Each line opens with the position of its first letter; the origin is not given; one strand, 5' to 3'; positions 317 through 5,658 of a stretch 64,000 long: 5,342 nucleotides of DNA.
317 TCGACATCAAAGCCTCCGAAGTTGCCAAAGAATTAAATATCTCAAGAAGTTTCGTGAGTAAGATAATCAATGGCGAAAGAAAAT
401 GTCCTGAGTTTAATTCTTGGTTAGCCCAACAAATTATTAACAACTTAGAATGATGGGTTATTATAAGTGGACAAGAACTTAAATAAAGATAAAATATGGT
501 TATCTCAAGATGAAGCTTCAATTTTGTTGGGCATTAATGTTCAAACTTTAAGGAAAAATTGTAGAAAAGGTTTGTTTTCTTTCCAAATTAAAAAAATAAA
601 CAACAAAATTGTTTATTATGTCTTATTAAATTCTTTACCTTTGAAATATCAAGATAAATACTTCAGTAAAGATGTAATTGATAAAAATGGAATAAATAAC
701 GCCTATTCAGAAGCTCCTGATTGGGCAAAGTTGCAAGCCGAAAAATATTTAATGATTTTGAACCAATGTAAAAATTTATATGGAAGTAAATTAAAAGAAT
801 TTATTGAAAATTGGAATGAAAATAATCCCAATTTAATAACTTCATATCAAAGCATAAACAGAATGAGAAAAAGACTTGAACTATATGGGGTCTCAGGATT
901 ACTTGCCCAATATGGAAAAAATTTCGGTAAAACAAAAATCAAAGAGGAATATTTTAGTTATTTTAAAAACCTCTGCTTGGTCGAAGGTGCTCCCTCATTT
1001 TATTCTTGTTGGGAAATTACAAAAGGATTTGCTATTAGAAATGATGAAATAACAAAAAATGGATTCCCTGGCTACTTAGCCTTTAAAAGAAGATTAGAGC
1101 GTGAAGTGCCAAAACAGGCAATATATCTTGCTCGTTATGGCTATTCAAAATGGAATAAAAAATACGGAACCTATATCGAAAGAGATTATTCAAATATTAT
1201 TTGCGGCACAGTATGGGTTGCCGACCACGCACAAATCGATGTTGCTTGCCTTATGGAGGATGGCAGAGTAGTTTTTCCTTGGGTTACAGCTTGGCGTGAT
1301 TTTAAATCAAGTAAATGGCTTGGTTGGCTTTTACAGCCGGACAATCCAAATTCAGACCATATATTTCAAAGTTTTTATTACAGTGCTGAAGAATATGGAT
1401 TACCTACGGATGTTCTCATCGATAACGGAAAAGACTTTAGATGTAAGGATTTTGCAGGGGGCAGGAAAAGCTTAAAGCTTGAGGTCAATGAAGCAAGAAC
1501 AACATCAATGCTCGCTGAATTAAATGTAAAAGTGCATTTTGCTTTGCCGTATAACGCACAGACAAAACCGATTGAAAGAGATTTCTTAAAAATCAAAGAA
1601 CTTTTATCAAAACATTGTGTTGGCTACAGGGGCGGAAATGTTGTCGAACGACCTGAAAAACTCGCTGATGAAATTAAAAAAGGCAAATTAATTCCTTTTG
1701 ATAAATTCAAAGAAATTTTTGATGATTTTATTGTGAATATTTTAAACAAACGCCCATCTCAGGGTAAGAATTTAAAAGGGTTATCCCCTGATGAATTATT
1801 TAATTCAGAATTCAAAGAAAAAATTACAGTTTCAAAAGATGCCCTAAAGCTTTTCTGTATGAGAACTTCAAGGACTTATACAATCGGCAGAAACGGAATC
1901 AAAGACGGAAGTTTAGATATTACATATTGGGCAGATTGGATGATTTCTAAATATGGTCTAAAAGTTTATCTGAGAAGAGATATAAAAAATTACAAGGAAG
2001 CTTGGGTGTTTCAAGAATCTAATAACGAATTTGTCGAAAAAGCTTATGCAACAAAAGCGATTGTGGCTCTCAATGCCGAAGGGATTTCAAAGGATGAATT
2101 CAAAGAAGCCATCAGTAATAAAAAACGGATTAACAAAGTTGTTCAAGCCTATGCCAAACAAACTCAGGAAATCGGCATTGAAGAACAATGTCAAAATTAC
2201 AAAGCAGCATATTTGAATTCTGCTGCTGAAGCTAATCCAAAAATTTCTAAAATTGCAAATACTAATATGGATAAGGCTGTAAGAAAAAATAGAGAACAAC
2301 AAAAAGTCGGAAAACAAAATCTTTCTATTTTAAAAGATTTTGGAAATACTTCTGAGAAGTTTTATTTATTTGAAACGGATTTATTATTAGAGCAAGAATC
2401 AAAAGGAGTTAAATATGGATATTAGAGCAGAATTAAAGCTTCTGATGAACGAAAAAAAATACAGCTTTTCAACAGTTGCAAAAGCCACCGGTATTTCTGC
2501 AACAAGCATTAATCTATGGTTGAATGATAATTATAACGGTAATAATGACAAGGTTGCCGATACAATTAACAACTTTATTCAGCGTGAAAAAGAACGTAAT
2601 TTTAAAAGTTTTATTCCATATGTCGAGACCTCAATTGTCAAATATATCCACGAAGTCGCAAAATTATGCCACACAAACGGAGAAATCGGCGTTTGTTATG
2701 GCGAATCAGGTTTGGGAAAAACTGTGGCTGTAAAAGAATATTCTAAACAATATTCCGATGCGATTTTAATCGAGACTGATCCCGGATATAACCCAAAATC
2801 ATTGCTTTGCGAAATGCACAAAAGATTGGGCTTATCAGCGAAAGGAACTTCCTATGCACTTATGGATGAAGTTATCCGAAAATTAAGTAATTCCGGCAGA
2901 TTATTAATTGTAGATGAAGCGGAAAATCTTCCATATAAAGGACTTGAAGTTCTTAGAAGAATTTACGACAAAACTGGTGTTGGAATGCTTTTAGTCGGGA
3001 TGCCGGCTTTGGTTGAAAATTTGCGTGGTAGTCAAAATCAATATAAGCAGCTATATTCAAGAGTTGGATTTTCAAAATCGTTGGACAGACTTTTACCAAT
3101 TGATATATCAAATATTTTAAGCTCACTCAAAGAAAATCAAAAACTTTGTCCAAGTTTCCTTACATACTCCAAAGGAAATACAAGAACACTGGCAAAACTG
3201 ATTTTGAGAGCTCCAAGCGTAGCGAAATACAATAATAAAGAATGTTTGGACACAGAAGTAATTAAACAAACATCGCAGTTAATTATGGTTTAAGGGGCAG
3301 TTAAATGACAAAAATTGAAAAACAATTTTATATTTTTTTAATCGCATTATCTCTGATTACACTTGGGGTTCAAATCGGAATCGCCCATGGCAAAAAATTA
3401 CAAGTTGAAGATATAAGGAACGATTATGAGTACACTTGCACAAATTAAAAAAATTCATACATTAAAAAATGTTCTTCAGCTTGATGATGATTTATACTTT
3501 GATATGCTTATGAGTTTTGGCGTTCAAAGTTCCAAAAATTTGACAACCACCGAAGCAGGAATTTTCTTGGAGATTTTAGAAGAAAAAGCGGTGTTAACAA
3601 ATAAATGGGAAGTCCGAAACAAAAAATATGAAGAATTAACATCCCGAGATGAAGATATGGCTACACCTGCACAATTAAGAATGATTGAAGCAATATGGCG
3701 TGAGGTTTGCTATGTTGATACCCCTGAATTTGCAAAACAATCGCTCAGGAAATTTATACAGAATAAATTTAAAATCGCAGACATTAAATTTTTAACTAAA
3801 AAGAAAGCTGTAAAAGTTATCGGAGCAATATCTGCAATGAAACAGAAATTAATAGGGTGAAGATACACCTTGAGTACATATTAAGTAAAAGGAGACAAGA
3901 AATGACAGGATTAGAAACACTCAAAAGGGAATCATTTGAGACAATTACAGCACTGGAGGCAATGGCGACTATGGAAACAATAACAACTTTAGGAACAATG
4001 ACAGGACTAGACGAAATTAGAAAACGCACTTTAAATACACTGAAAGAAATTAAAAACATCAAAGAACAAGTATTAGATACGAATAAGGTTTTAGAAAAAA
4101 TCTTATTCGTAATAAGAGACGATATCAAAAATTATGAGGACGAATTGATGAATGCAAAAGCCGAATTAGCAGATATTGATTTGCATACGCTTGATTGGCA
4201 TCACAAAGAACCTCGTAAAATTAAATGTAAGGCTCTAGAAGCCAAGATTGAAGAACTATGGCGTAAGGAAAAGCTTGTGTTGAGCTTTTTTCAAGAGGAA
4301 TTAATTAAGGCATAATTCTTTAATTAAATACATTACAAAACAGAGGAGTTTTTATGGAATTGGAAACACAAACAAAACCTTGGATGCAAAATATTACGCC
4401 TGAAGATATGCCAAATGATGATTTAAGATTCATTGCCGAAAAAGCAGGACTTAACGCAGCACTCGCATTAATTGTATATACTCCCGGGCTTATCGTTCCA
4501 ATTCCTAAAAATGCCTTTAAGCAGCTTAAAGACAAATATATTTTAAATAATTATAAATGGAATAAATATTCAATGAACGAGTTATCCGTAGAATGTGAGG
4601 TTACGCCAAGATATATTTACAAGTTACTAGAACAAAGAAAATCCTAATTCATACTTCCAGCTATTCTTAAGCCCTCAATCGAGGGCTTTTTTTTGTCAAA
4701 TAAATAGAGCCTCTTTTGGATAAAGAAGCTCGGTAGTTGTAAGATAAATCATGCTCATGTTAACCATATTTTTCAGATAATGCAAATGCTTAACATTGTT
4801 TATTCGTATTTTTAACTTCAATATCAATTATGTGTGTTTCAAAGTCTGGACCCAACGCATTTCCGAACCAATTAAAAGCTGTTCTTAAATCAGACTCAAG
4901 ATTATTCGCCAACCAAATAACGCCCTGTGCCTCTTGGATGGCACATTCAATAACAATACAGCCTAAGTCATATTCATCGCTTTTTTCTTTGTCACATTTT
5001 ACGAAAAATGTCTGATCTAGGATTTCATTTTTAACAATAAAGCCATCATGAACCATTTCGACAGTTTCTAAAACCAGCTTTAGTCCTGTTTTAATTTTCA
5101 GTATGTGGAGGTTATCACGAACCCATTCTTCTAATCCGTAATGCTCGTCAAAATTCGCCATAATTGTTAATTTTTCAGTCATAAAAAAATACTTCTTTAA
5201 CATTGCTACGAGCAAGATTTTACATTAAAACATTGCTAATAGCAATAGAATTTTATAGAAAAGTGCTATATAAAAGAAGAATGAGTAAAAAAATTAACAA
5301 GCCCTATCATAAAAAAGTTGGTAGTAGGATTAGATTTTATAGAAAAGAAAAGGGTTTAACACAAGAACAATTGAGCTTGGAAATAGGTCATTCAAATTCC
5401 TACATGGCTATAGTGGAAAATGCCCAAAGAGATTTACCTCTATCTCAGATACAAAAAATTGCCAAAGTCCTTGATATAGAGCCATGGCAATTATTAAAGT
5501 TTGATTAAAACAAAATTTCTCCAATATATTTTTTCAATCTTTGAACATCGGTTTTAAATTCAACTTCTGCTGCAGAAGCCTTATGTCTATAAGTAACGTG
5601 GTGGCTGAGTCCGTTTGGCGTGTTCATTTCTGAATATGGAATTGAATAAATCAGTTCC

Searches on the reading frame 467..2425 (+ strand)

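Call 52: search_protein_families(library=pfam, proteins=[window:467-2425:+], max_evalue=0.001)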
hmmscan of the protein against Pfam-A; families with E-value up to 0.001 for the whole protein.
window:467-2425:+ (652 aa): 3 families
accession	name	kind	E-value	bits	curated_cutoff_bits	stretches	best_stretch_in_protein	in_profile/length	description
PF02914.21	DDE_2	-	7.5e-10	39.3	23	1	253-398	13-169/221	Bacteriophage Mu transposase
PF09299.17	Mu-transpos_C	-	6.3e-06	26.5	21.7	1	463-523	2-59/61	Mu transposase, C-terminal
PF09039.17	HTH_Tnp_Mu_2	-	3.4e-05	24.3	20.5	1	152-233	26-103/109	Mu DNA binding, I gamma subdomain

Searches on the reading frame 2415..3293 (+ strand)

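Call 52: search_protein_families(library=pfam, proteins=[window:2415-3293:+], max_evalue=0.001)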
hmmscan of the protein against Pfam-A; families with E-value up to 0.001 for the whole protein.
window:2415-3293:+ (292 aa): 4 families
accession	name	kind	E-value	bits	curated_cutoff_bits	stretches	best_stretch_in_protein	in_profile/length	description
PF13401.12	AAA_22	-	2.4e-20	73.6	27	1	88-201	4-128/130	AAA domain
PF13443.12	HTH_26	-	6.8e-05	23.5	22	1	7-43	2-38/63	Cro/C1-type HTH DNA-binding domain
PF13604.12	AAA_30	-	9.3e-05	22.7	27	1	81-195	10-123/191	AAA domain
PF05621.17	TniB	-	0.00076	19.4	22.4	0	95-205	41-171/189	Bacterial TniB protein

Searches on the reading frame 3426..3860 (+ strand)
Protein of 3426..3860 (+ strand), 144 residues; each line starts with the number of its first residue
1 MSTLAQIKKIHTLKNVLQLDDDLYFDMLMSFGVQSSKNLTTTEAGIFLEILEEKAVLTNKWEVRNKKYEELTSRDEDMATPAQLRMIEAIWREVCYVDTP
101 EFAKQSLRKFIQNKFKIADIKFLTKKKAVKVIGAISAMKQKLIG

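Call 59: search_protein_families(library=pfam, proteins=[window:3426-3860:+], max_evalue=0.01)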
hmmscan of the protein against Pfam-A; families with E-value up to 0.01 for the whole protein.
window:3426-3860:+ (144 aa): 2 families
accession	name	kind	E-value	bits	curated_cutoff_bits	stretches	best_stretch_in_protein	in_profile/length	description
PF06252.17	GemA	-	1.5e-16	61.8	27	1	19-140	1-118/119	Bacteriophage Mu, GemA protein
PF16488.10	ArgoL2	-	0.0033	18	33.3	1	8-44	4-37/47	Argonaute linker 2 domain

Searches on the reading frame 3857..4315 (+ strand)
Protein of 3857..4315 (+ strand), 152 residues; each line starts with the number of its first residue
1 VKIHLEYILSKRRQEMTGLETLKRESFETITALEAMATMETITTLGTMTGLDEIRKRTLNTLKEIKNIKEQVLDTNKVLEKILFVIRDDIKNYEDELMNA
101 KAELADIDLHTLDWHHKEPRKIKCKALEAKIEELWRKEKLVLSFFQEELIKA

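Call 59: search_protein_families(library=pfam, proteins=[window:3857-4315:+], max_evalue=0.01)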
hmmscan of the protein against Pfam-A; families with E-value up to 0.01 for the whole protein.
window:3857-4315:+ (152 aa): 1 family
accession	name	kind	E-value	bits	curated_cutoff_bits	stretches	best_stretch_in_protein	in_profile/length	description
PF21800.4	KH_KRR1_2nd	-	3.2e-05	24.3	27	1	9-70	18-82/91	KRR1 small subunit processome component, second KH domain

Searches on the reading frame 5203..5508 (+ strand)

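Call 59: search_protein_families(library=pfam, proteins=[window:5203-5508:+], max_evalue=0.01)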
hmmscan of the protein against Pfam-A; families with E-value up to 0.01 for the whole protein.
window:5203-5508:+ (101 aa): 4 families
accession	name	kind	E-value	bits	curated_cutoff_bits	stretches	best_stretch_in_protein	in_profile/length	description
PF01381.28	HTH_3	-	7.2e-10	39.2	23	1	43-93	1-51/55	Helix-turn-helix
PF12844.13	HTH_19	-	8.2e-09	35.7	30.2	1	40-98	1-59/64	Helix-turn-helix domain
PF13443.12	HTH_26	-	1.6e-05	25.5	22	1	43-100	2-60/63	Cro/C1-type HTH DNA-binding domain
PF13560.12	HTH_31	-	4.5e-05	24.1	27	1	40-92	3-56/64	Helix-turn-helix domain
